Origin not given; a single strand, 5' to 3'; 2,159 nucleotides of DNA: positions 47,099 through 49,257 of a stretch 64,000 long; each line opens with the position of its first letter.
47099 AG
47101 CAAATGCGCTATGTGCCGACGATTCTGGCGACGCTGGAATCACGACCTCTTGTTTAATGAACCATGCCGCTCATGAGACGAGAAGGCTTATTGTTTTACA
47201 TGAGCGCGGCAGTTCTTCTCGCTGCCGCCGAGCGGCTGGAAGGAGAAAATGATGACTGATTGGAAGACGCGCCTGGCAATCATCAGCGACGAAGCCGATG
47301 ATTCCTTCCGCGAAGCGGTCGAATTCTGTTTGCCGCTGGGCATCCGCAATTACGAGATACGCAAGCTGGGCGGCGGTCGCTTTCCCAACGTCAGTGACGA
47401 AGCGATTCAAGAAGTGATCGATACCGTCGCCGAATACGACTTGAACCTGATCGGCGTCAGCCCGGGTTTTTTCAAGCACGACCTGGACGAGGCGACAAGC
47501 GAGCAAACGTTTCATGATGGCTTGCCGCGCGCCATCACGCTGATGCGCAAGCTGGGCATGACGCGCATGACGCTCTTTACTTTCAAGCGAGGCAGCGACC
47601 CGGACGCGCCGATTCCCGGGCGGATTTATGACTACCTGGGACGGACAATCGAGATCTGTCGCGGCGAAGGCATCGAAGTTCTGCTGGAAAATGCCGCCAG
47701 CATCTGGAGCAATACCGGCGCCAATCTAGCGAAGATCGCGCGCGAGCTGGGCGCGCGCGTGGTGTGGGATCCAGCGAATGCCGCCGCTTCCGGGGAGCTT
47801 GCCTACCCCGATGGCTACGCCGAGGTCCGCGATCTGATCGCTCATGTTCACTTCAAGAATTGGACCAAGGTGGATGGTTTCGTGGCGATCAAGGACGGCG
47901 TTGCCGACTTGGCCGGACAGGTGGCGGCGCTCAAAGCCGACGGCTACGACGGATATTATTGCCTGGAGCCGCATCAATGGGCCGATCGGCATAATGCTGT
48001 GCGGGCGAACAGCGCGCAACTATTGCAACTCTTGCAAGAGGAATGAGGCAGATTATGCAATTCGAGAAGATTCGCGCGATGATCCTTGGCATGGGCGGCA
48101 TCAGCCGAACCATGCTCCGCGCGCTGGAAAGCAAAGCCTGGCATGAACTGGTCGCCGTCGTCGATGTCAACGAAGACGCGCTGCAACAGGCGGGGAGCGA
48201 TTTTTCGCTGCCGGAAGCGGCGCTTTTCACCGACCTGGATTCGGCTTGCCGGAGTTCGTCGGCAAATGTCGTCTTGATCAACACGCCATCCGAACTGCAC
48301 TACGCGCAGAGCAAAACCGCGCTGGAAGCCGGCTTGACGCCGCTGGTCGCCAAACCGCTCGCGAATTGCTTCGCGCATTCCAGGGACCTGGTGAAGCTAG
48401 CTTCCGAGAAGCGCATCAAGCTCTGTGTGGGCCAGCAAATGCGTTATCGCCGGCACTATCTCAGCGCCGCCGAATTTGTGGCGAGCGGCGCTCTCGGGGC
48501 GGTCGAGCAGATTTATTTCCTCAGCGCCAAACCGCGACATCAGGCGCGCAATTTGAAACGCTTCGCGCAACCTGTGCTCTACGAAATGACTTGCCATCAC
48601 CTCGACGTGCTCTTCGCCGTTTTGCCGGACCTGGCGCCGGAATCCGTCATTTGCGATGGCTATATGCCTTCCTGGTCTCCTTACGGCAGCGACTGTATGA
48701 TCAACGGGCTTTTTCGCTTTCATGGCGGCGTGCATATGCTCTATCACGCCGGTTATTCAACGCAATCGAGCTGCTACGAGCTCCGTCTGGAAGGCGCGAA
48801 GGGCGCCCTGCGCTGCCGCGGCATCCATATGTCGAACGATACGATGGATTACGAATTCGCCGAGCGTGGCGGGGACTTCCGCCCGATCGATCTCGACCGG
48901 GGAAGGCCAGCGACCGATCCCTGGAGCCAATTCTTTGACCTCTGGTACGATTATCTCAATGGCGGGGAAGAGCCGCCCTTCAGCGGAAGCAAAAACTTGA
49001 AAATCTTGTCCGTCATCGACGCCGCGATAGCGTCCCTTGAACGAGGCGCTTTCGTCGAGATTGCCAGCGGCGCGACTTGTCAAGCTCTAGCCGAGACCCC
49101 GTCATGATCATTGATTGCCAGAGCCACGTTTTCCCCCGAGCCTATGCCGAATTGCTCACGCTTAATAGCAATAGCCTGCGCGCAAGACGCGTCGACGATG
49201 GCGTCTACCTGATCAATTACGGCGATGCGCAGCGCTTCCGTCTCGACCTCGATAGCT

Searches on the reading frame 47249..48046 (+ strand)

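Call 80: search_protein_families(library=pfam, proteins=[window:47249-48046:+], max_evalue=0.00001)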
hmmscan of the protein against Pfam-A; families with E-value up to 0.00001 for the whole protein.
window:47249-48046:+ (265 aa): 1 family
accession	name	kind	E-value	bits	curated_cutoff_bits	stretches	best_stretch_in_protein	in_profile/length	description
PF01261.30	AP_endonuc_2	-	2.2e-21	77.1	31.1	1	42-243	20-231/249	Xylose isomerase-like TIM barrel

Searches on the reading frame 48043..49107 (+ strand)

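Call 80: search_protein_families(library=pfam, proteins=[window:48043-49107:+], max_evalue=0.00001)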
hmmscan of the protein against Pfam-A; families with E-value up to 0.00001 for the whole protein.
window:48043-49107:+ (354 aa): 2 families
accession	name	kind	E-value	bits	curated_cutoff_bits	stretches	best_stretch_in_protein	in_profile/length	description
PF01408.29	GFO_IDH_MocA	-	2.2e-14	54.6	24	1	10-130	1-119/120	Oxidoreductase family, NAD-binding Rossmann fold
PF22725.1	GFO_IDH_MocA_C3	-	4.1e-08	33.7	27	1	139-256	1-123/124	GFO/IDH/MocA C-terminal domain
